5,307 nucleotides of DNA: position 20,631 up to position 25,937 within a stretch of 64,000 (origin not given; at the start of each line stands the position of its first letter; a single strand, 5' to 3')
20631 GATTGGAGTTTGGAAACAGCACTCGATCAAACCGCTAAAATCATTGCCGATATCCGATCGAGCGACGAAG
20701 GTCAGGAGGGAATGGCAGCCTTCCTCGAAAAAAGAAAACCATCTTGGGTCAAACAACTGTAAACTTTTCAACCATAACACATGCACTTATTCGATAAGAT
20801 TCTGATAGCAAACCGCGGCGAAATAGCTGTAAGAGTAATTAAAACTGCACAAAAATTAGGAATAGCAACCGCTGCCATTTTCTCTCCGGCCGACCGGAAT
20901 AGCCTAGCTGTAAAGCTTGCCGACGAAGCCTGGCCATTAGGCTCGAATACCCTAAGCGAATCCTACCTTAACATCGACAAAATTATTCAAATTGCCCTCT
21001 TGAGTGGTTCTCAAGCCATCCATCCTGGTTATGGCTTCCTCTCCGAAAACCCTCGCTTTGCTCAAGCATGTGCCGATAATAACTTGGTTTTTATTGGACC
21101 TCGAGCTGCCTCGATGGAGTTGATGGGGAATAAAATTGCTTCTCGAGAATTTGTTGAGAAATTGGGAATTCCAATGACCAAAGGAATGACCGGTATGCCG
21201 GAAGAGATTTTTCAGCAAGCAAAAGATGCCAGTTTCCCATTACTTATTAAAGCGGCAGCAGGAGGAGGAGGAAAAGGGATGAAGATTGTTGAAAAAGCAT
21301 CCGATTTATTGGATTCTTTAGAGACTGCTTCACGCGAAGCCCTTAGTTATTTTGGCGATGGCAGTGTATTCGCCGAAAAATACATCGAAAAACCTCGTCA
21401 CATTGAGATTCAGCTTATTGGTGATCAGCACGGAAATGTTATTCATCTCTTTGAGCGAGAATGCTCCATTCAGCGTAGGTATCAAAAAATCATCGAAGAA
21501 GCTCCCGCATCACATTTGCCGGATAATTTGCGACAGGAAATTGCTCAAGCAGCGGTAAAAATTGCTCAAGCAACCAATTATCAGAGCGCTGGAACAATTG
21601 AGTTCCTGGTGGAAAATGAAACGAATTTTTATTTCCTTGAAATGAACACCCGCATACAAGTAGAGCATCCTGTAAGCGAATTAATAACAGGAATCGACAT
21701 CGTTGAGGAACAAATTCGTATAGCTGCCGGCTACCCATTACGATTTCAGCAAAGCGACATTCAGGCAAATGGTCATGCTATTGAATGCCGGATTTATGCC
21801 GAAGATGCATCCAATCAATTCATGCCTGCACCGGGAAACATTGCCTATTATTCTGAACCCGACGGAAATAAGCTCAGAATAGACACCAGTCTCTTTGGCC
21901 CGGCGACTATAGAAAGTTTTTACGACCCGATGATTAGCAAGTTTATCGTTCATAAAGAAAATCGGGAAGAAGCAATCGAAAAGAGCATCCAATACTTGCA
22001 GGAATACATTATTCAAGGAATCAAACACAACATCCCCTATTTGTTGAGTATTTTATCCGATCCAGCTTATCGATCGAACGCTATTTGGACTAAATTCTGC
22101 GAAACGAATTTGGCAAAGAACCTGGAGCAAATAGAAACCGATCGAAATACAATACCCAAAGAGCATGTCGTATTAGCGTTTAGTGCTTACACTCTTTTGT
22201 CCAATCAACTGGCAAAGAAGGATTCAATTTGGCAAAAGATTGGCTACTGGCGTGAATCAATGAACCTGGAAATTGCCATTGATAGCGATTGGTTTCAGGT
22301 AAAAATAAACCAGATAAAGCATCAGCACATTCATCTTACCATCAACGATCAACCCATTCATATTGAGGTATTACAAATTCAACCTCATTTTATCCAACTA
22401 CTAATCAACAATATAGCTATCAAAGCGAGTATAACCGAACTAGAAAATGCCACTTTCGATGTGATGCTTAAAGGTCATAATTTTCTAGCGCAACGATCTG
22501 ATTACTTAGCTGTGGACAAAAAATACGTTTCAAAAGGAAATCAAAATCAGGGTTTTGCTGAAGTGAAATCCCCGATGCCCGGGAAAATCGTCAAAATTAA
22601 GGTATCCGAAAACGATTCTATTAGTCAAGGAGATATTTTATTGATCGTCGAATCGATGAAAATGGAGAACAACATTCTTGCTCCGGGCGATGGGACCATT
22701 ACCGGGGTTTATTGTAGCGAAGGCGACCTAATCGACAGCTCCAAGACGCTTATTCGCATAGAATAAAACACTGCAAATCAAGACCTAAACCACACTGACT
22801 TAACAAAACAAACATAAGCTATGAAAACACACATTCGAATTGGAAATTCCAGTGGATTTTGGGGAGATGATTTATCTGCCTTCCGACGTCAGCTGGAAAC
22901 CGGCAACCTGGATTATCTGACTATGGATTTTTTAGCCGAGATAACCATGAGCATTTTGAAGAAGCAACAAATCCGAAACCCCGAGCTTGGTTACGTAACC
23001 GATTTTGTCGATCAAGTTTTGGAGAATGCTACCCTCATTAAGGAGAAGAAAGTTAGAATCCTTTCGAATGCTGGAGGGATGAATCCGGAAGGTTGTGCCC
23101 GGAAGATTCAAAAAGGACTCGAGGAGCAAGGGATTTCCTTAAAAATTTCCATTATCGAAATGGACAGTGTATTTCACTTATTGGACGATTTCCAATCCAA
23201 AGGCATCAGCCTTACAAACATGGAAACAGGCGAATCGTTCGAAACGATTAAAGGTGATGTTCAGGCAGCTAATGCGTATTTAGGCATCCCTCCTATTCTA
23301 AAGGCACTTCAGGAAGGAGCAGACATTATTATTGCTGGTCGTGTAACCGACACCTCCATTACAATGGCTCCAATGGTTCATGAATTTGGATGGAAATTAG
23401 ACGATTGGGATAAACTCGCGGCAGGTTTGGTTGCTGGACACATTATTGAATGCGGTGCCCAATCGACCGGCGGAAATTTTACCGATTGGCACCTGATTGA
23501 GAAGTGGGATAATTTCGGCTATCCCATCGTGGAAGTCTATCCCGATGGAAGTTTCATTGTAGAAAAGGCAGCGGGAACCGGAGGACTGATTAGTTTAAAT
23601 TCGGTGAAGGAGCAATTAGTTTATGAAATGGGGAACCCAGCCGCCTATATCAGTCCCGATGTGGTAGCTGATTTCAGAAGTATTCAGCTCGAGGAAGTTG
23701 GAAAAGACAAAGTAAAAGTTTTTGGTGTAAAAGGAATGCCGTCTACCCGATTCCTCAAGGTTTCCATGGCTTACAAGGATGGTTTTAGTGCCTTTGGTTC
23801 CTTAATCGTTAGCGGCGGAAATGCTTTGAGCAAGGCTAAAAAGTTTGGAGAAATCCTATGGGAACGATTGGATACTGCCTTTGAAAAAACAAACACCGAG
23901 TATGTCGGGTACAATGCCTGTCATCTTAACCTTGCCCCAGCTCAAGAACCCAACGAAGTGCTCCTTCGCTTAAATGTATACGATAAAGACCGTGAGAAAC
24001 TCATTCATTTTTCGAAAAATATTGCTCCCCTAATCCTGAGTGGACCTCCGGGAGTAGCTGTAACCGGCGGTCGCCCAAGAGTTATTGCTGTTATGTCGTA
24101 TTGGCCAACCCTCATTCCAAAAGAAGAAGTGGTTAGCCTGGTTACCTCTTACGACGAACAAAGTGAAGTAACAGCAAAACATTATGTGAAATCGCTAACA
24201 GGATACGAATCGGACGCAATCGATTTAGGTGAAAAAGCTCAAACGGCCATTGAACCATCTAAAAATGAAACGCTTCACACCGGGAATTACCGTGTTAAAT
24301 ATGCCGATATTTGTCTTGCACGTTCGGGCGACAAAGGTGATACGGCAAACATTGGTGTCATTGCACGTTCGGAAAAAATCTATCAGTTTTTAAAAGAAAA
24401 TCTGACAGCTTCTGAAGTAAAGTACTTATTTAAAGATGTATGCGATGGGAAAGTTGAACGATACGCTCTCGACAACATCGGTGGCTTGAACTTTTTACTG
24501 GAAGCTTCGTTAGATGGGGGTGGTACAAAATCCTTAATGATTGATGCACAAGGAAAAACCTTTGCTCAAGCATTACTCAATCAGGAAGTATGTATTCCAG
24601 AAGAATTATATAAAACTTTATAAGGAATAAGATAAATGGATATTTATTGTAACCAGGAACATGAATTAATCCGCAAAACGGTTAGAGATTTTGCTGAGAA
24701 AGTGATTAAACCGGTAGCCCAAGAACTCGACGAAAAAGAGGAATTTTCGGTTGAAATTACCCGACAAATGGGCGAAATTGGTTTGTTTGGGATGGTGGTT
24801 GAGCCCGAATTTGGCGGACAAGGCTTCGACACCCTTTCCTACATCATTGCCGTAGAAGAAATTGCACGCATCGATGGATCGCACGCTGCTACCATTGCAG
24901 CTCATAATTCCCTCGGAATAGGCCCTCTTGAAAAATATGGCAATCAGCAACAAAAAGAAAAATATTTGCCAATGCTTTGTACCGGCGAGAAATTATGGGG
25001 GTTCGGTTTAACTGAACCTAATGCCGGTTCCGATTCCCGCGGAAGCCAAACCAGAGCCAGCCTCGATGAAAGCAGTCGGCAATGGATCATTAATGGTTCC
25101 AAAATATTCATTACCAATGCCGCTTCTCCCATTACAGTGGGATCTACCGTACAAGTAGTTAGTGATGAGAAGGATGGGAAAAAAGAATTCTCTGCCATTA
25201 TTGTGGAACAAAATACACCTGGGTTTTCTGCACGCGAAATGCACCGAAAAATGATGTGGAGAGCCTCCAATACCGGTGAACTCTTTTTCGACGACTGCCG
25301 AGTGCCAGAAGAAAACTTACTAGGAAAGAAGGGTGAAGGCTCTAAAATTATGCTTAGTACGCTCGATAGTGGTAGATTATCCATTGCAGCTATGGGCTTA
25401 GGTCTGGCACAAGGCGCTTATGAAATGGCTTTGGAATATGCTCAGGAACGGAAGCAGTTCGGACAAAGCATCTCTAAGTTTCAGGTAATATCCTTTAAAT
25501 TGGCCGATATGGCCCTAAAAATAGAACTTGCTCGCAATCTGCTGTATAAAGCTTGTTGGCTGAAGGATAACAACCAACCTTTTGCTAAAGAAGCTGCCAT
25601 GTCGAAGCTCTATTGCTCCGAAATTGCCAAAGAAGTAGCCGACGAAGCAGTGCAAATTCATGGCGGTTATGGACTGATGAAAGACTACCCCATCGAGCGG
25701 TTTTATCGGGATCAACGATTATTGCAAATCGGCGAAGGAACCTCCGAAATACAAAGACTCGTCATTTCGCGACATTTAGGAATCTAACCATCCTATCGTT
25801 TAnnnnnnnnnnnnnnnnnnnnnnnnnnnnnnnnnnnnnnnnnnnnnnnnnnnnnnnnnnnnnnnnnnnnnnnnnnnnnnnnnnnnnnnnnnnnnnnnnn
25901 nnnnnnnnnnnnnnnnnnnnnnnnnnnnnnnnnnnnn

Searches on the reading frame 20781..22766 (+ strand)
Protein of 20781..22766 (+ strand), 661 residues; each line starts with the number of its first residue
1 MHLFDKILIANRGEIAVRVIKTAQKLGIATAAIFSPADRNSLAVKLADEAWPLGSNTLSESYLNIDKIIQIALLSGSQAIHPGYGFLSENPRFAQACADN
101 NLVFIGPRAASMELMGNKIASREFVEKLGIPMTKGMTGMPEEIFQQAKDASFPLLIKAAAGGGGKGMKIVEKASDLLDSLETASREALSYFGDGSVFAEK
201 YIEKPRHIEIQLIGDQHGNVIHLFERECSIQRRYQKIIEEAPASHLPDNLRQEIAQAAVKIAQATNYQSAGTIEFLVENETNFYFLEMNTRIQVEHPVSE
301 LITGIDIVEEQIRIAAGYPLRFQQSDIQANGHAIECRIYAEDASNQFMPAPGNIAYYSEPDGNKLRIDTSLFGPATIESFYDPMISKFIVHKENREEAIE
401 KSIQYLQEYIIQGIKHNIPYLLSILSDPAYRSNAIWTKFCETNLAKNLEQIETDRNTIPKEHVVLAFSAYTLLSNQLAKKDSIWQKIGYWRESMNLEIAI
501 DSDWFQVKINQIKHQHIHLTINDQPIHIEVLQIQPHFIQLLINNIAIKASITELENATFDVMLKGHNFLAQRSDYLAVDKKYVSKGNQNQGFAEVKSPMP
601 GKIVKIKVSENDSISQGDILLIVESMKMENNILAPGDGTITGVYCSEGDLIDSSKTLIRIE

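Call 77: search_protein_families(library=pfam, proteins=[window:20781-22766:+], max_evalue=0.00001)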
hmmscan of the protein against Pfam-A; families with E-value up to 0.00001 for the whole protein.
window:20781-22766:+ (661 aa): 6 families
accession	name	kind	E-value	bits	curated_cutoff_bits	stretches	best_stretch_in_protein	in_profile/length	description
PF02786.22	CPSase_L_D2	-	2.1e-71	240.2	19.8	1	118-321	2-209/211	Carbamoyl-phosphate synthase L chain, ATP binding domain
PF00289.28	Biotin_carb_N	-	6.5e-43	146.1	25.5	1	4-112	2-110/110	Biotin carboxylase, N-terminal domain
PF02785.25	Biotin_carb_C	-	3.4e-33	114.4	32.4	1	335-441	1-107/108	Biotin carboxylase C-terminal domain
PF00364.28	Biotin_lipoyl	-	9.8e-18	64.2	22.1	1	594-660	2-73/73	Biotin-requiring enzyme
PF07478.18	Dala_Dala_lig_C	-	1.1e-11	45.1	24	1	140-290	24-174/204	D-ala D-ala ligase C-terminus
PF13533.13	Biotin_lipoyl_2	-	7.7e-07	29.2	29.8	1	594-623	2-31/32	Biotin-lipoyl like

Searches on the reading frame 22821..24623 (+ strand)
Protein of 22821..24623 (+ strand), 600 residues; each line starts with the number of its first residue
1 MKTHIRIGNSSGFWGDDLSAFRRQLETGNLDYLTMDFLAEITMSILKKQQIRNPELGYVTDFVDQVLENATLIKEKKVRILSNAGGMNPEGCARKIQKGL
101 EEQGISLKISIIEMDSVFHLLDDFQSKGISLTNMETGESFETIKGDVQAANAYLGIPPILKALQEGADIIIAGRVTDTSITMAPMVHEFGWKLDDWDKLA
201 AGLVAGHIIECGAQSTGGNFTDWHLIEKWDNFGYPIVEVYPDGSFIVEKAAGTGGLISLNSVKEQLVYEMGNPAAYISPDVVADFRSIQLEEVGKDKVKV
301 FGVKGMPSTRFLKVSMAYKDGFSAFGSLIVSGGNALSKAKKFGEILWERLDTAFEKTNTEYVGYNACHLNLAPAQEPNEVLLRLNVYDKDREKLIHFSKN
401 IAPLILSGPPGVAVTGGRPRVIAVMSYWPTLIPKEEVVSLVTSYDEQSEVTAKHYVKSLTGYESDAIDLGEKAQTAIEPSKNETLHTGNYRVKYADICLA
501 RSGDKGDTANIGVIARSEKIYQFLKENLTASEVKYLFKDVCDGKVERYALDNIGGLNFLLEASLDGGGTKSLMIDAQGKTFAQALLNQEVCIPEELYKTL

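Call 77: search_protein_families(library=pfam, proteins=[window:22821-24623:+], max_evalue=0.00001)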
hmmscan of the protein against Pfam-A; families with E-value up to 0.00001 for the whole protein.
window:22821-24623:+ (600 aa): 2 families
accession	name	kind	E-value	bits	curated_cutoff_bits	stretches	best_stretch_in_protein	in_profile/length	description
PF07287.17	AtuA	-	1.4e-144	482.5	22.8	1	5-439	1-433/437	Acyclic terpene utilisation family protein AtuA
PF23544.1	AtuA_ferredoxin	-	1.2e-26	93.6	27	1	495-590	4-112/113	AtuA ferredoxin-like domain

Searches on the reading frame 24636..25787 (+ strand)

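Call 77: search_protein_families(library=pfam, proteins=[window:24636-25787:+], max_evalue=0.00001)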
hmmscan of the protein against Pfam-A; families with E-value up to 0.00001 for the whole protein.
window:24636-25787:+ (383 aa): 4 families
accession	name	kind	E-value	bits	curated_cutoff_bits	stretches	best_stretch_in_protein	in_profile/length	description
PF00441.29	Acyl-CoA_dh_1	-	1.5e-53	181.5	22.4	1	233-381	1-149/150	Acyl-CoA dehydrogenase, C-terminal domain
PF02771.21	Acyl-CoA_dh_N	-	1.2e-37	129.2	22.9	1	7-118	2-113/113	Acyl-CoA dehydrogenase, N-terminal domain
PF08028.16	Acyl-CoA_dh_2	-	1.8e-23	83.8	22.7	1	249-365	2-128/134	Acyl-CoA dehydrogenase, C-terminal domain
PF02770.24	Acyl-CoA_dh_M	-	6.1e-21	74.9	33.3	1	123-221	2-97/97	Acyl-CoA dehydrogenase, middle domain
